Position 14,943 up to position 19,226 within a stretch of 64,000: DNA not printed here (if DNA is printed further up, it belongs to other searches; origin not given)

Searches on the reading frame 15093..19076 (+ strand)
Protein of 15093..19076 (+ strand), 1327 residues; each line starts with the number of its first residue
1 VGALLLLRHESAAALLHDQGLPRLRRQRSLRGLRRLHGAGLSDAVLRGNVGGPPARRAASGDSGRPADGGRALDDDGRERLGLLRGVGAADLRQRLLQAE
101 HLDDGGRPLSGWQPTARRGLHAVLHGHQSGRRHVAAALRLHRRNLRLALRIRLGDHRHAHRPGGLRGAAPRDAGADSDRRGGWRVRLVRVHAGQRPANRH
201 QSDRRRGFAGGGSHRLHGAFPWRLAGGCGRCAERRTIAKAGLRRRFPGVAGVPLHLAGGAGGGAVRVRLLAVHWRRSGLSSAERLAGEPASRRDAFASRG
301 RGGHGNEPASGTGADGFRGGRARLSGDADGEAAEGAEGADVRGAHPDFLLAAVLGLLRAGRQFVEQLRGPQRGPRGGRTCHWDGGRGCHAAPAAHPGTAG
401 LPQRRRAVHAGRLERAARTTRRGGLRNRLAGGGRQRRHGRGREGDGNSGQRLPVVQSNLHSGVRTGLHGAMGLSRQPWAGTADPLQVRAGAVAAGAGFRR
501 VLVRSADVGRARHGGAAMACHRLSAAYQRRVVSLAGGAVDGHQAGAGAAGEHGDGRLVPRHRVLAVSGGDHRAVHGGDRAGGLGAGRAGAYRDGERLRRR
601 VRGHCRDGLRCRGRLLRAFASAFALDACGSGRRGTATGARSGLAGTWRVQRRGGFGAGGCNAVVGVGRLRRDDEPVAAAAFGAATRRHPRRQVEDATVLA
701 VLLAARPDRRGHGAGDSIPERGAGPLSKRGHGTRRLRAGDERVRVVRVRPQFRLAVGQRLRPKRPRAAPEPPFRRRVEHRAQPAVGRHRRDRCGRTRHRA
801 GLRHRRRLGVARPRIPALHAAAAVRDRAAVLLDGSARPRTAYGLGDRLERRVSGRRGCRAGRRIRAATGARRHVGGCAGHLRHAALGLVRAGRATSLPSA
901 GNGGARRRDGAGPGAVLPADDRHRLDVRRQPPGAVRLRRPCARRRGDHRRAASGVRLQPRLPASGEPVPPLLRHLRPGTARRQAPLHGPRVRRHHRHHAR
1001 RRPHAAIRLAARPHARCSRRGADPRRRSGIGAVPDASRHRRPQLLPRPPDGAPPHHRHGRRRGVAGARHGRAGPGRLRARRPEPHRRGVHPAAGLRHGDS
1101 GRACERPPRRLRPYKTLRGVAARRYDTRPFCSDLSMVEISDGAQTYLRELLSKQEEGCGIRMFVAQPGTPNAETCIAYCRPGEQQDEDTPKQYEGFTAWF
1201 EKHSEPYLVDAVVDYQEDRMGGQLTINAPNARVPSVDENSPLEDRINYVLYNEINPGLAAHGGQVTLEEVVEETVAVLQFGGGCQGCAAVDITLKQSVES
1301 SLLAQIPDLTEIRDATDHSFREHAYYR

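Call 8: search_protein_families(library=pfam, proteins=[window:15093-19076:+], max_evalue=0.01)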
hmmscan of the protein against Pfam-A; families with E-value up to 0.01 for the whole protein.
window:15093-19076:+ (1327 aa): 2 families
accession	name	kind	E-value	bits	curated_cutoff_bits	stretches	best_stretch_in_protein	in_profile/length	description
PF01106.22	NifU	-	2.8e-15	56.6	27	1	1246-1312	1-66/67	NifU-like domain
PF01521.26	Fe-S_biosyn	-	4.1e-07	30.6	26.3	1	1137-1231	3-102/110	Iron-sulphur cluster biosynthesis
